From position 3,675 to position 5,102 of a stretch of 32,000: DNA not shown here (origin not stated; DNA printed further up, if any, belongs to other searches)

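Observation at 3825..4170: Four CBS domains fused to a YfiA/HPF-like (ribosome hibernation factor) domain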

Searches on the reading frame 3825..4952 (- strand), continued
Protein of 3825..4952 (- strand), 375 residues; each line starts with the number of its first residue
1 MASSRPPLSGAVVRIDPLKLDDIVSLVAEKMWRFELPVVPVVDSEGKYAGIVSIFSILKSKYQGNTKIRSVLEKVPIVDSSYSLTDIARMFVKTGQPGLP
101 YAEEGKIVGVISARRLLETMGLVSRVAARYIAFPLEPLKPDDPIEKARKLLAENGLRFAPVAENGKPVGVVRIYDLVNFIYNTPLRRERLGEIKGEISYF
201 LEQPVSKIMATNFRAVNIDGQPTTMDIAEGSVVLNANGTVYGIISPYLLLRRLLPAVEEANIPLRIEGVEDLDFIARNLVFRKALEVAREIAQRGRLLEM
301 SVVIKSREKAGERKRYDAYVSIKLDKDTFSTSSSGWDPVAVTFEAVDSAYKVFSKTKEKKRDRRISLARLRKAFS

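Call 45: find_related_loci(query=window:3828-4952:-, collection=genome_contigs, flank=5000)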
Query window:3828-4952:- (375 aa) in genome_contigs; peptide patterns used: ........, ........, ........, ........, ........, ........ (x = any residue, [..] = any of these).
211 stretches matched a pattern; 1 encode a relative of the query (tblastn E <= 1e-3); 1 distinct loci.
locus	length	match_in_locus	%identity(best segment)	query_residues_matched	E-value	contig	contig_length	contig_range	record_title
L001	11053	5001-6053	57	24-374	6e-132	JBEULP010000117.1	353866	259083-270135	MAG: Infirmifilum sp. isolate KC_020 contig125, whole genome shotgun sequence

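Call 47: find_encoding_contigs(protein=P0003, flank=6000, max_places=2)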
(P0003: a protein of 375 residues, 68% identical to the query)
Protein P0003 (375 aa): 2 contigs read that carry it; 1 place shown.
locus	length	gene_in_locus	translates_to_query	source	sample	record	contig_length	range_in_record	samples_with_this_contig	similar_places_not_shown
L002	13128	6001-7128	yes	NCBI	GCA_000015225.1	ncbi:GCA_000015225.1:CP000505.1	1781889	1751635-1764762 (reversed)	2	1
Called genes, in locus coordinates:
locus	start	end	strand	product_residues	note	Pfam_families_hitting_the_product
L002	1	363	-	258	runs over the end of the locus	PF00899:ThiF, PF03435:Sacchrp_dh_NADP (faint)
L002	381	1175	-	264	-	PF00106:adh_short, PF13561:adh_short_C2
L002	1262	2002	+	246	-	PF03205:MobB, PF04060:FeS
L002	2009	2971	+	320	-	PF01717:Meth_synt_2 (faint)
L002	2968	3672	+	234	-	PF17746:SfsA_N, PF03749:SfsA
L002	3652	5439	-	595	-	PF02730:AFOR_N, PF01314:AFOR_C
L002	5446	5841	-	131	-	PF13247:Fer4_11, PF12838:Fer4_7, PF13187:Fer4_9 (weak), PF25160:LdpA_Fe-S-bd (weak), PF00037:Fer4, PF12797:Fer4_2 (weak), PF12837:Fer4_6 (weak), PF12838:Fer4_7, +7 more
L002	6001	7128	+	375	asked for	PF00571:CBS (weak)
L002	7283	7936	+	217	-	PF00156:Pribosyltran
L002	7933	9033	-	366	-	PF01300:Sua5_yciO_yrdC, PF03481:Sua5_C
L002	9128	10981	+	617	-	PF00270:DEAD (faint), PF06733:DEAD_2, PF13307:Helicase_C_2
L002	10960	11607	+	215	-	-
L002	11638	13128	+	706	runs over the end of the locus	PF00149:Metallophos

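Call 48: find_encoding_contigs(protein=P0002, flank=6000, max_places=2)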
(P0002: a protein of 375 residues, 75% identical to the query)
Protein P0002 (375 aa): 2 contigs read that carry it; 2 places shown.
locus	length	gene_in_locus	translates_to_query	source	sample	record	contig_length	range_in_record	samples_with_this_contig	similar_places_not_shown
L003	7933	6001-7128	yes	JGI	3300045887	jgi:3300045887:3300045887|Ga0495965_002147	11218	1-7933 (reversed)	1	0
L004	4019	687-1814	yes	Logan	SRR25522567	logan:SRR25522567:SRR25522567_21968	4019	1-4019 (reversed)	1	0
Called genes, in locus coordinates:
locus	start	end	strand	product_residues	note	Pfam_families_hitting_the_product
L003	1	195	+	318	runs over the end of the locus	PF01717:Meth_synt_2 (faint)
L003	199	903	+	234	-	PF17746:SfsA_N, PF03749:SfsA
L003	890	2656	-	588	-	PF02730:AFOR_N, PF01314:AFOR_C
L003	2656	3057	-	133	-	PF13237:Fer4_10 (weak), PF13247:Fer4_11, PF12838:Fer4_7 (weak), PF13187:Fer4_9 (weak), PF25160:LdpA_Fe-S-bd, PF00037:Fer4, PF12797:Fer4_2 (weak), PF13187:Fer4_9, +8 more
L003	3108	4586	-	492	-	PF01385:OrfB_IS605, PF07282:Cas12f1-like_TNB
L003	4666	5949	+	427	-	PF00083:Sugar_tr, PF07690:MFS_1, PF06779:MFS_4 (faint), PF12832:MFS_1_like (weak), PF07690:MFS_1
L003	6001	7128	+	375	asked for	PF00571:CBS (weak)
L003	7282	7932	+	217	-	?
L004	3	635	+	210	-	?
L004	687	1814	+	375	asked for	PF00571:CBS (weak)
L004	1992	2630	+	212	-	PF00156:Pribosyltran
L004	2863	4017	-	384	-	?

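Call 58: list_cluster_members(proteins=[P0003, P0001])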
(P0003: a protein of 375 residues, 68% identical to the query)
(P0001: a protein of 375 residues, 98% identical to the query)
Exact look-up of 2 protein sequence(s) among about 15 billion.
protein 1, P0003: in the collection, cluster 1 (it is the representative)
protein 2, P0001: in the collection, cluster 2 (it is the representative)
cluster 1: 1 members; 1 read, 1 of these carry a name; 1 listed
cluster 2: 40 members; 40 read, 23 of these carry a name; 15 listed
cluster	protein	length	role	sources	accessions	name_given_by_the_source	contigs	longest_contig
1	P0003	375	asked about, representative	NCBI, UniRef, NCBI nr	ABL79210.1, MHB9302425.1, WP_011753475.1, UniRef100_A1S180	CBS domain-containing protein [Thermofilum pendens] | Signal-transduction protein with CBS domains n=1 Tax=Thermofilum pendens (strain DSM 2475 ...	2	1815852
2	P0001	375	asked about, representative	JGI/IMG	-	CBS domain-containing protein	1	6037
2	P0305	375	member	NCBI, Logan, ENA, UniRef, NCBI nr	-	-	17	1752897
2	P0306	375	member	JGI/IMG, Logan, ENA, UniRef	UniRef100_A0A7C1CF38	CBS domain-containing protein n=1 Tax=Thermofilum adornatum TaxID=1365176 ...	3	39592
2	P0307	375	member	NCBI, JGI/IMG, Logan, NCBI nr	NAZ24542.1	MAG: CBS domain-containing protein [Thermofilum sp.] | CBS domain-containing protein | CBS domain-containing protein [Thermofilum sp.]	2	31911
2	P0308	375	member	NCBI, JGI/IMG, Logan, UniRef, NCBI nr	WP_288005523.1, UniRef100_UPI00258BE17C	CBS domain-containing protein [Thermofilum sp.] | CBS domain-containing protein | CBS domain-containing protein n=1 Tax=Thermofilum sp. TaxID=1961369 RepID=UPI00258BE17C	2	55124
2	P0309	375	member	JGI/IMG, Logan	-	CBS domain-containing protein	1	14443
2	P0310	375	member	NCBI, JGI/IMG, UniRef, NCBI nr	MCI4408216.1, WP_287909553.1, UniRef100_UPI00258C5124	MAG: CBS domain-containing protein [Thermofilum sp.] | CBS domain-containing protein | CBS domain-containing protein n=1 Tax=Thermofilum sp. TaxID=1961369 RepID=UPI00258C5124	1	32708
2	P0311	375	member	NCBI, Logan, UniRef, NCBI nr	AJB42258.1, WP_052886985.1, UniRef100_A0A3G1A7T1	hypothetical protein TCARB_1210 [Thermofilum adornatum 1505] | CBS domain-containing protein n=1 Tax=Thermofilum adornatum 1505 TaxID=697581 ... | CBS domain-containing protein [Thermofilum adornatum]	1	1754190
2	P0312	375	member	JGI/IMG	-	CBS domain-containing protein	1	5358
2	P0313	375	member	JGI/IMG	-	CBS domain-containing protein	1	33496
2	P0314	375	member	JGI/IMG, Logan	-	CBS domain-containing protein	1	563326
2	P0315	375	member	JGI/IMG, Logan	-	CBS domain-containing protein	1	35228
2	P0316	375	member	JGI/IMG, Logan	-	CBS domain-containing protein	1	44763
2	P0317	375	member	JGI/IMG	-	CBS domain-containing protein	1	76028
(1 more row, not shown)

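Call 63: search_protein_families(library=pfam, proteins=[L001:6110-6754:+, L001:6783-7853:-, L001:4440-4832:-, L001:8028-8744:+], max_evalue=0.00001)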
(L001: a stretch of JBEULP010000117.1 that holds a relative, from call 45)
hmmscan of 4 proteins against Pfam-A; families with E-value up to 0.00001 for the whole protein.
L001:6110-6754:+ (215 aa): 1 family
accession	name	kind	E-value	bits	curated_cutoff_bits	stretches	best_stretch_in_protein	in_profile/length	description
PF00156.33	Pribosyltran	-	3.6e-15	56.1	26.3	1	24-162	26-124/158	Phosphoribosyl transferase domain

L001:6783-7853:- (357 aa): 2 families
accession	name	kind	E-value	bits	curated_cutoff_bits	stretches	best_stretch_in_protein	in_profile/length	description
PF01300.24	Sua5_yciO_yrdC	-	2.6e-58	196.9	25.1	1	25-201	1-178/178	Telomere recombination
PF03481.19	Sua5_C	-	3e-33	115.7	22.9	1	204-351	2-136/136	Threonylcarbamoyl-AMP synthase, C-terminal domain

L001:4440-4832:- (131 aa): 11 families
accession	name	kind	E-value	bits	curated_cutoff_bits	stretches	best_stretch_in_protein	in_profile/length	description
PF12838.12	Fer4_7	-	1.8e-19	70.3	27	2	84-126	1-52/52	4Fe-4S dicluster domain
PF00037.32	Fer4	-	2.1e-16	59.4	21.1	1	81-100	4-23/24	4Fe-4S binding domain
PF12837.12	Fer4_6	-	8.9e-15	54.3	25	0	81-99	5-23/24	4Fe-4S binding domain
PF13237.11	Fer4_10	-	1.4e-14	54.2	25.5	2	52-96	8-53/53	4Fe-4S dicluster domain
PF12797.12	Fer4_2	-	1.9e-14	53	24.5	1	77-96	2-21/22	4Fe-4S binding domain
PF13187.11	Fer4_9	-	5.6e-13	49.1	27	2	84-126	1-51/52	4Fe-4S dicluster domain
PF13484.11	Fer4_16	-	9.6e-10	39.5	30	0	84-103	1-20/66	4Fe-4S double cluster binding domain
PF13247.11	Fer4_11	-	4.7e-09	36.8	26.2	1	51-115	8-74/100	4Fe-4S dicluster domain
PF12800.12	Fer4_4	-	3.7e-08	33.4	24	0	83-96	2-15/17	4Fe-4S binding domain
PF14697.11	Fer4_21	-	1.2e-07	32.1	35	0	81-124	4-53/59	4Fe-4S dicluster domain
PF12798.12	Fer4_3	-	2.2e-06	28.5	27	0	112-125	1-14/15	4Fe-4S binding domain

L001:8028-8744:+ (239 aa): 0 families

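Call 64: find_encoding_contigs(protein=P0032, flank=5000, max_places=1)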
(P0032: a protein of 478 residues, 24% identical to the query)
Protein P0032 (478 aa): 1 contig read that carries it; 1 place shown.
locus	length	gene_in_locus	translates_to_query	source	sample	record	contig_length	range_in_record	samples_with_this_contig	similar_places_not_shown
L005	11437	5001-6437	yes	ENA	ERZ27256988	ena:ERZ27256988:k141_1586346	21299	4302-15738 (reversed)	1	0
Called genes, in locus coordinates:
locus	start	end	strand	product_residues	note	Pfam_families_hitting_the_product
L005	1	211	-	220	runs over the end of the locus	-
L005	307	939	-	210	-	PF04307:YdjM (weak)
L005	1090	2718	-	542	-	PF01943:Polysacc_synt, PF13440:Polysacc_synt_3, PF03023:MurJ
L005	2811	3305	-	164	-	-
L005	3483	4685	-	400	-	PF03495:Binary_toxB (faint), PF18884:TSP3_bac (faint)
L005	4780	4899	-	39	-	-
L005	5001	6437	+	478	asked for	PF00571:CBS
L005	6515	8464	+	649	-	PF00723:Glyco_hydro_15, PF22422:MGH1-like_GH (faint)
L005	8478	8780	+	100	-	PF00355:Rieske, PF13806:Rieske_2, PF22543:Rieske_4 (weak)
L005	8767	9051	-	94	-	-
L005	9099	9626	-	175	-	PF13803:DUF4184 (weak)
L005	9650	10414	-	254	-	PF00175:NAD_binding_1 (weak), PF10418:DHODB_Fe-S_bind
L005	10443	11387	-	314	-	PF01180:DHO_dh, PF03060:NMO, PF01207:Dus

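Call 65: find_encoding_contigs(protein=P0019, flank=5000, max_places=1)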
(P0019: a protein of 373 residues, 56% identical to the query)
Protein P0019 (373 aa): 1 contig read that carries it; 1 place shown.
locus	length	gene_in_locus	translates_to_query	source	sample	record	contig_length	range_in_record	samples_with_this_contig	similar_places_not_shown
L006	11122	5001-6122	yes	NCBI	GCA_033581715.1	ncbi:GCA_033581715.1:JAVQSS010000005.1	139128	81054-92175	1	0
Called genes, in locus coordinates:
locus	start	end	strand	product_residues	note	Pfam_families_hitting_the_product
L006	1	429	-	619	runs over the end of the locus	PF22680:Glyco_hydro_123_N_2, PF13320:GH123_cat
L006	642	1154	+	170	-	PF00881:Nitroreductase, PF14512:TM1586_NiRdase, PF00881:Nitroreductase, PF14512:TM1586_NiRdase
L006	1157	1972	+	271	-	PF01261:AP_endonuc_2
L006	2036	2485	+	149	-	PF02566:OsmC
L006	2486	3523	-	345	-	PF07690:MFS_1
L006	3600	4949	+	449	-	PF02056:Glyco_hydro_4, PF11975:Glyco_hydro_4C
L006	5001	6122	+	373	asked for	PF00571:CBS (weak)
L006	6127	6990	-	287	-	PF00037:Fer4 (faint), PF12797:Fer4_2 (faint), PF13237:Fer4_10 (weak), PF13187:Fer4_9 (faint)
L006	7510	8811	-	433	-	PF13562:NTP_transf_4, PF00132:Hexapep (faint)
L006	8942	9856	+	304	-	PF01022:HTH_5, PF12840:HTH_20, PF05124:S_layer_C (weak)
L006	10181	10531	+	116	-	-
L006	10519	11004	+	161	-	PF00075:RNase_H (weak), PF13456:RVT_3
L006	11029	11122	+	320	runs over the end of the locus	PF00389:2-Hacid_dh, PF00670:AdoHcyase_NAD (faint), PF02826:2-Hacid_dh_C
